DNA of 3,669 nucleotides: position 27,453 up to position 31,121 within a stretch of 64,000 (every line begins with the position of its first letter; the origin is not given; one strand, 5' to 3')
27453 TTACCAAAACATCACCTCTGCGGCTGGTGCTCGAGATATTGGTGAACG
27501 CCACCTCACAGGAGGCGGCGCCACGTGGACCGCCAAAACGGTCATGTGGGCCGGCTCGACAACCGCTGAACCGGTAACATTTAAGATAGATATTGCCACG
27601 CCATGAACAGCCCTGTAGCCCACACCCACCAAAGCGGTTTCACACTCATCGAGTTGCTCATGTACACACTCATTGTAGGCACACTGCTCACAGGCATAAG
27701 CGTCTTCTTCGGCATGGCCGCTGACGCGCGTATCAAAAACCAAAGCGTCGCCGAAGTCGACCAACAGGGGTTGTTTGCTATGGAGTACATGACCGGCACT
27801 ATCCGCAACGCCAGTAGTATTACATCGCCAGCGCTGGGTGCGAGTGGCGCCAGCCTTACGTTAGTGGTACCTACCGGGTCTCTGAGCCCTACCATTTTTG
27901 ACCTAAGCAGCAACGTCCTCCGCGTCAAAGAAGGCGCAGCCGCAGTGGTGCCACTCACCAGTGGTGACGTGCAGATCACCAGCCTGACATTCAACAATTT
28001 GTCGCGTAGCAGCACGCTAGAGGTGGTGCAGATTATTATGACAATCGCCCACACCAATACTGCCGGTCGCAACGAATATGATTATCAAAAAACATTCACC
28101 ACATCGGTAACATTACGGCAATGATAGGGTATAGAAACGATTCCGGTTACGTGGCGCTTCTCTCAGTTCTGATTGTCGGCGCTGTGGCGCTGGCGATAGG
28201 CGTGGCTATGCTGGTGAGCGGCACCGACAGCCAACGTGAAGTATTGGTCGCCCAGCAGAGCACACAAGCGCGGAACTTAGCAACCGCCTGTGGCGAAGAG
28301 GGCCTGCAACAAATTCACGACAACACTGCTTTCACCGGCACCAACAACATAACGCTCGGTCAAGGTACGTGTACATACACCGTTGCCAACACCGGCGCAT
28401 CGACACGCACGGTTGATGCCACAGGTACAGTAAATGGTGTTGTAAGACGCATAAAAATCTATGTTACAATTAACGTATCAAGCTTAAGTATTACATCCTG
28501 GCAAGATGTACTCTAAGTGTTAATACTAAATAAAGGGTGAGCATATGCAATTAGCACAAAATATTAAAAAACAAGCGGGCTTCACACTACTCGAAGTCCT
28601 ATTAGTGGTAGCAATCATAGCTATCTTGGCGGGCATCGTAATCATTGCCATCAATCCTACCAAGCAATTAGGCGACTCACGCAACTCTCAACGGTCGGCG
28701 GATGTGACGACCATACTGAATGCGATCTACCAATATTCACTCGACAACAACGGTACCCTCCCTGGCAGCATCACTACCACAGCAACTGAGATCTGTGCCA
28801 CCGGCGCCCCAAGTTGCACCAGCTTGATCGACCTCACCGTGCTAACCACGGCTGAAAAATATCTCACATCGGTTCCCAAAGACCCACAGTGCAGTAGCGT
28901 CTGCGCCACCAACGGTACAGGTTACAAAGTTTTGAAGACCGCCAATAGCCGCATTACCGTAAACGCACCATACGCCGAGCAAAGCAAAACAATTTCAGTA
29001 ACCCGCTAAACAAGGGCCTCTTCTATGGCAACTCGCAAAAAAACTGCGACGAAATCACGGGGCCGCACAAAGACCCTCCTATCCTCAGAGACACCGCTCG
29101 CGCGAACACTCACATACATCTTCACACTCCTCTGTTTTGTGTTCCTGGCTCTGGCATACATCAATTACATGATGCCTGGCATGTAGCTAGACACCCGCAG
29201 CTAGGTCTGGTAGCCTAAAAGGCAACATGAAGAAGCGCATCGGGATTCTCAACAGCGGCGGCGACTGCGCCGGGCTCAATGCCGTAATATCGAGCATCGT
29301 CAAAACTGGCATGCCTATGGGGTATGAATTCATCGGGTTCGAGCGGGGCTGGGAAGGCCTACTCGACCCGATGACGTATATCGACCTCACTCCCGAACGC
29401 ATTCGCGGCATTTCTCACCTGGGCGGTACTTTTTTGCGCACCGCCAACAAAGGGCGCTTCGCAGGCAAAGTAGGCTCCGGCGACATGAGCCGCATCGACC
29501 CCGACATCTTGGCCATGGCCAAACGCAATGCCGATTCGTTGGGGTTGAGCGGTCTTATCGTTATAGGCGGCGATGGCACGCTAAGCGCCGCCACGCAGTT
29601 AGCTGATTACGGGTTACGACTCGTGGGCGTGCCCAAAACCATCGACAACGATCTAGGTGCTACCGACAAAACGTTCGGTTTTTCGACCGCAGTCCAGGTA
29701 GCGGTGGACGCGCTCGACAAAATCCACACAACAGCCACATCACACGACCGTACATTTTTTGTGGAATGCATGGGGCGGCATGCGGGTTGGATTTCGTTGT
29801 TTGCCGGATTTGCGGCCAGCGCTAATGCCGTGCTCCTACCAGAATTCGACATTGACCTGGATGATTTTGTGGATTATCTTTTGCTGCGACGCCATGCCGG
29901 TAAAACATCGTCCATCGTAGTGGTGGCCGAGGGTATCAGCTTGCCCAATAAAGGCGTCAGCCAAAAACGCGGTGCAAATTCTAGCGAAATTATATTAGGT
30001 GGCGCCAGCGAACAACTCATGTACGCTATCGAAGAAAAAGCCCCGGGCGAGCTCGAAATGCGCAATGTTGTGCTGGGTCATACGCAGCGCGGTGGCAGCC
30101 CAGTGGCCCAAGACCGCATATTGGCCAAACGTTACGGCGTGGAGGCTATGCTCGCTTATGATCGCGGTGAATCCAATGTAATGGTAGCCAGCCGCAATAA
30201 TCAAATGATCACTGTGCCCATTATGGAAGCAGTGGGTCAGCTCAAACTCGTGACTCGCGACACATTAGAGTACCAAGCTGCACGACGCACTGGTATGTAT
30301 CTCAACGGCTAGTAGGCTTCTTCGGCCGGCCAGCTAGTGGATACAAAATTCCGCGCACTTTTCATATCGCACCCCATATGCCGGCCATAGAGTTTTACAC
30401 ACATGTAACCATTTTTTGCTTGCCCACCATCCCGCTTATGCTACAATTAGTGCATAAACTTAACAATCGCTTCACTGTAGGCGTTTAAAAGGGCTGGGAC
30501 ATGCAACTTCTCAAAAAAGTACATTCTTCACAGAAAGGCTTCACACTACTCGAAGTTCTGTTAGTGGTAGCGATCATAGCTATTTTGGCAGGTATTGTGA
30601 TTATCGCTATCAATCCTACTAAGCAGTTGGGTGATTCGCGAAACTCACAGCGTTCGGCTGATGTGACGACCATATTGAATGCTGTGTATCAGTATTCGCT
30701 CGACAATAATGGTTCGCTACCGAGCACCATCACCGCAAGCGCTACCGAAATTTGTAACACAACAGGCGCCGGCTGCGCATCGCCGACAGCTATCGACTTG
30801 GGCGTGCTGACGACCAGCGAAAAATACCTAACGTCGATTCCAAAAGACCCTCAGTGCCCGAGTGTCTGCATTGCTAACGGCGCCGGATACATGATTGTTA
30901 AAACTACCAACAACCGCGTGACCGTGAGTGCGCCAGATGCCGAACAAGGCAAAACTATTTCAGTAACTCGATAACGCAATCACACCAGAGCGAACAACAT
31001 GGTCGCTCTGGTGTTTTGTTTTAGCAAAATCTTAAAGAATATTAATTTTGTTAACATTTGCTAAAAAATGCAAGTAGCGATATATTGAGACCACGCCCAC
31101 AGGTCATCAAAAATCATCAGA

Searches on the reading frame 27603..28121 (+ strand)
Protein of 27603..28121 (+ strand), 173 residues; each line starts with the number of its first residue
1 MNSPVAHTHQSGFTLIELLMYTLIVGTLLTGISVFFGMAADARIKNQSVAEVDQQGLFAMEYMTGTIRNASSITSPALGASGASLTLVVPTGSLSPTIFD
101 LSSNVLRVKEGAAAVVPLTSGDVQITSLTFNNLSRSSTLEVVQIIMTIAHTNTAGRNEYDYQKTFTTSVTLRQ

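Call 3: search_protein_families(library=pfam, proteins=[window:27603-28121:+], max_evalue=1)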
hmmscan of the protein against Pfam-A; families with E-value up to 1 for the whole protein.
window:27603-28121:+ (173 aa): 1 family
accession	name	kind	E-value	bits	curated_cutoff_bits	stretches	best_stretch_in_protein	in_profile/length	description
PF07963.17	N_methyl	-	2.1e-05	24.4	21.2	1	9-32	3-26/27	Prokaryotic N-terminal methylation motif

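Call 40: search_protein_families(library=ncbifam, proteins=[window:27603-28121:+], max_evalue=0.1)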
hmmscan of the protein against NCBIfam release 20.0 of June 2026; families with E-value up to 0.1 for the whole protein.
window:27603-28121:+ (173 aa): 8 families
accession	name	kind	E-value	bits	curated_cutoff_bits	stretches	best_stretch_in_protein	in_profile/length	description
NF038303.1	EPS_HpsB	equivalog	0.00037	20.6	150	1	10-49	2-41/211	hormogonium polysaccharide secretion pseudopilin HpsB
TIGR01708.2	typeII_sec_gspH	equivalog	0.00055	20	80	1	10-47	1-39/169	type II secretion system minor pseudopilin GspH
TIGR02532.1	IV_pilin_GFxxxE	domain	0.002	17.9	16.3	1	10-31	1-22/24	prepilin-type N-terminal cleavage/methylation domain-containing protein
NF040999.1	pilin_ComGC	equivalog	0.016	15.4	75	0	10-29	1-20/84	competence type IV pilus major pilin ComGC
NF040982.1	ComGD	equivalog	0.046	14.1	70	1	10-34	1-24/139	competence type IV pilus minor pilin ComGD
NF038304.1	EPS_HpsC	equivalog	0.061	12.9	200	1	8-65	18-75/318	hormogonium polysaccharide secretion pseudopilin HpsC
NF041002.1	pilin_ComGF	equivalog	0.078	13.2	80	0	10-47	1-36/139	competence type IV pilus minor pilin ComGF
NF041775.1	typeIV_PilA_Myxo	equivalog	0.097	12.6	400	0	10-59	10-57/214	type IV pilin protein PilA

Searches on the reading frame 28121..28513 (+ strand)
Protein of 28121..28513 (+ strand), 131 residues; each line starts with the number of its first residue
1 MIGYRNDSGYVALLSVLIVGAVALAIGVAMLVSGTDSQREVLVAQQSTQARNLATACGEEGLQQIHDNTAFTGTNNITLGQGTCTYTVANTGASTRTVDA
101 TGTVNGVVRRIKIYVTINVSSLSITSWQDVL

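Call 3: search_protein_families(library=pfam, proteins=[window:28121-28513:+], max_evalue=1)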
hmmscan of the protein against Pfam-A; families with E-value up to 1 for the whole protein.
window:28121-28513:+ (131 aa): 0 families

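Call 40: search_protein_families(library=ncbifam, proteins=[window:28121-28513:+], max_evalue=0.1)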
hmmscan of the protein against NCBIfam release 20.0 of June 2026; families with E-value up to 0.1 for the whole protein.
window:28121-28513:+ (131 aa): 4 families
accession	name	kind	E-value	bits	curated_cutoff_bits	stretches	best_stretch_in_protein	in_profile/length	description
NF038083.1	CU044_5270_fam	subfamily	0.0018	18.1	100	1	12-101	31-116/284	CU044_5270 family protein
NF037980.1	T2SS_GspK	equivalog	0.0021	17.7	130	1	11-81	4-74/307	type II secretion system minor pseudopilin GspK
NF041014.1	pilin_ComGG_2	equivalog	0.047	14.3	40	1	13-91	8-82/101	competence type IV pilus minor pilin ComGG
NF005833.0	PRK07737.1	equivalog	0.048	12.7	444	1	54-116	222-282/501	flagellar hook-associated protein 2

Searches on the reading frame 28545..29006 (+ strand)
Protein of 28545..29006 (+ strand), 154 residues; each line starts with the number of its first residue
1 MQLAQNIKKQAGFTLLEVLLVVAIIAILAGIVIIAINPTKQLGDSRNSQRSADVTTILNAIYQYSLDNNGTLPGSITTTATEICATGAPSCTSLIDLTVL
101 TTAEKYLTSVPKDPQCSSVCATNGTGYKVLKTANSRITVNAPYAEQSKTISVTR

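Call 3: search_protein_families(library=pfam, proteins=[window:28545-29006:+], max_evalue=1)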
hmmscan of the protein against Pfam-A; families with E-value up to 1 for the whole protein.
window:28545-29006:+ (154 aa): 1 family
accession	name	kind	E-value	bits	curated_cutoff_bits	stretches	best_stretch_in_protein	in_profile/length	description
PF07963.17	N_methyl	-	1.6e-08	34.2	21.2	1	8-32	2-26/27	Prokaryotic N-terminal methylation motif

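Call 40: search_protein_families(library=ncbifam, proteins=[window:28545-29006:+], max_evalue=0.1)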
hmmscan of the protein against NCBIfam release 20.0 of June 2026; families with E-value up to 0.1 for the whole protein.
window:28545-29006:+ (154 aa): 17 families
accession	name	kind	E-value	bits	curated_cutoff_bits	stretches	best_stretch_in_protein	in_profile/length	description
TIGR01710.1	typeII_sec_gspG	equivalog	2.4e-09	37.3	88.85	1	12-114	2-94/134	type II secretion system major pseudopilin GspG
TIGR01708.2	typeII_sec_gspH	equivalog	2.7e-08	34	80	1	10-72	1-61/169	type II secretion system minor pseudopilin GspH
TIGR02532.1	IV_pilin_GFxxxE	domain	3.3e-07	29.9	16.3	1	10-33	1-24/24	prepilin-type N-terminal cleavage/methylation domain-containing protein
NF007862.0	PRK10574.1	equivalog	9.7e-06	25.8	138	1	8-64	2-49/145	prepilin peptidase-dependent pilin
NF040999.1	pilin_ComGC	equivalog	1.3e-05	25.3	75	1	11-71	2-60/84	competence type IV pilus major pilin ComGC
NF041775.1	typeIV_PilA_Myxo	equivalog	5.7e-05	23.2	400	1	8-50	8-48/214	type IV pilin protein PilA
NF041013.1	T4P_ComGE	equivalog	0.0002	21.4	49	1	8-68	1-60/83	competence type IV pilus minor pilin ComGE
NF007800.0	PRK10506.1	equivalog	0.00058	19.7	158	1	5-31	3-29/163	prepilin peptidase-dependent protein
TIGR02596.1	TIGR02596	subfamily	0.0012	19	70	1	13-38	1-26/196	Verru_Chthon cassette protein D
NF040982.1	ComGD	equivalog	0.0014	19.1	70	1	10-40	1-31/139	competence type IV pilus minor pilin ComGD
TIGR01707.1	gspI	equivalog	0.0023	18.4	44.35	1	12-38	1-27/101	type II secretion system minor pseudopilin GspI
NF041002.1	pilin_ComGF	equivalog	0.0055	16.9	80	1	10-55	1-46/139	competence type IV pilus minor pilin ComGF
NF007848.0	PRK10557.1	equivalog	0.029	13.7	120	1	5-29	5-29/192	prepilin peptidase-dependent protein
TIGR01711.1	gspJ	equivalog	0.04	13.7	64.85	1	11-29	1-19/192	type II secretion system minor pseudopilin GspJ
NF047827.1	T3SSXpsH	equivalog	0.057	13.2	160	1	12-36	2-26/145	type II secretion system protein XpsH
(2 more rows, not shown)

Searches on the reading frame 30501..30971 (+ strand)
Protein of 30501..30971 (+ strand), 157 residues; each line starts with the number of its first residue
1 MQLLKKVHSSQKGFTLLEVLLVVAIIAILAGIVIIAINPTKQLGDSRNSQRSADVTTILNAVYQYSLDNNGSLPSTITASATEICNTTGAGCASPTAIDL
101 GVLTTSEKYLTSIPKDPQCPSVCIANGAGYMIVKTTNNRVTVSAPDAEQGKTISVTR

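Call 12: search_protein_families(library=pfam, proteins=[window:30501-30971:+], max_evalue=0.001)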
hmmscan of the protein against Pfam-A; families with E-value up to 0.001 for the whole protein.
window:30501-30971:+ (157 aa): 1 family
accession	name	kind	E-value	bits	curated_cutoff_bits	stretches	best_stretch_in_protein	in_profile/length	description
PF07963.17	N_methyl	-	7.7e-09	35.2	21.2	1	9-33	2-26/27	Prokaryotic N-terminal methylation motif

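Call 40: search_protein_families(library=ncbifam, proteins=[window:30501-30971:+], max_evalue=0.1)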
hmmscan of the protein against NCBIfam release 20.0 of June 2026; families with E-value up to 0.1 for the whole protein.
window:30501-30971:+ (157 aa): 18 families
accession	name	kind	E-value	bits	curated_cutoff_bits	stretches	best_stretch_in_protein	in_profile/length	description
TIGR01710.1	typeII_sec_gspG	equivalog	6.6e-10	39.1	88.85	1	12-117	1-94/134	type II secretion system major pseudopilin GspG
TIGR01708.2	typeII_sec_gspH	equivalog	3.3e-09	36.9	80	1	11-95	1-83/169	type II secretion system minor pseudopilin GspH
TIGR02532.1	IV_pilin_GFxxxE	domain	3.1e-08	33.1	16.3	1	11-34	1-24/24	prepilin-type N-terminal cleavage/methylation domain-containing protein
NF040999.1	pilin_ComGC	equivalog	2.7e-06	27.5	75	1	11-72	1-60/84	competence type IV pilus major pilin ComGC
NF007862.0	PRK10574.1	equivalog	3.8e-06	27.1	138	1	10-67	3-51/145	prepilin peptidase-dependent pilin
NF041013.1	T4P_ComGE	equivalog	3.1e-05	24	49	1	10-83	2-75/83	competence type IV pilus minor pilin ComGE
NF041775.1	typeIV_PilA_Myxo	equivalog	0.00011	22.3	400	1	9-50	8-47/214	type IV pilin protein PilA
NF040982.1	ComGD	equivalog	0.00048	20.5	70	1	11-40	1-30/139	competence type IV pilus minor pilin ComGD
TIGR02596.1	TIGR02596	subfamily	0.0012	18.9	70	1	14-39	1-26/196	Verru_Chthon cassette protein D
NF041002.1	pilin_ComGF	equivalog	0.0016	18.7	80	1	11-56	1-46/139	competence type IV pilus minor pilin ComGF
NF007800.0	PRK10506.1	equivalog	0.0017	18.2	158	1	6-32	3-29/163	prepilin peptidase-dependent protein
TIGR01707.1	gspI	equivalog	0.0025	18.3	44.35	1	13-39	1-27/101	type II secretion system minor pseudopilin GspI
NF007848.0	PRK10557.1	equivalog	0.03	13.7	120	1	5-30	4-29/192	prepilin peptidase-dependent protein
TIGR01711.1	gspJ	equivalog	0.041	13.7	64.85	1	12-30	1-19/192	type II secretion system minor pseudopilin GspJ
TIGR01598.1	holin_phiLC3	equivalog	0.062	13.6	39.7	0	21-51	45-75/79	phage holin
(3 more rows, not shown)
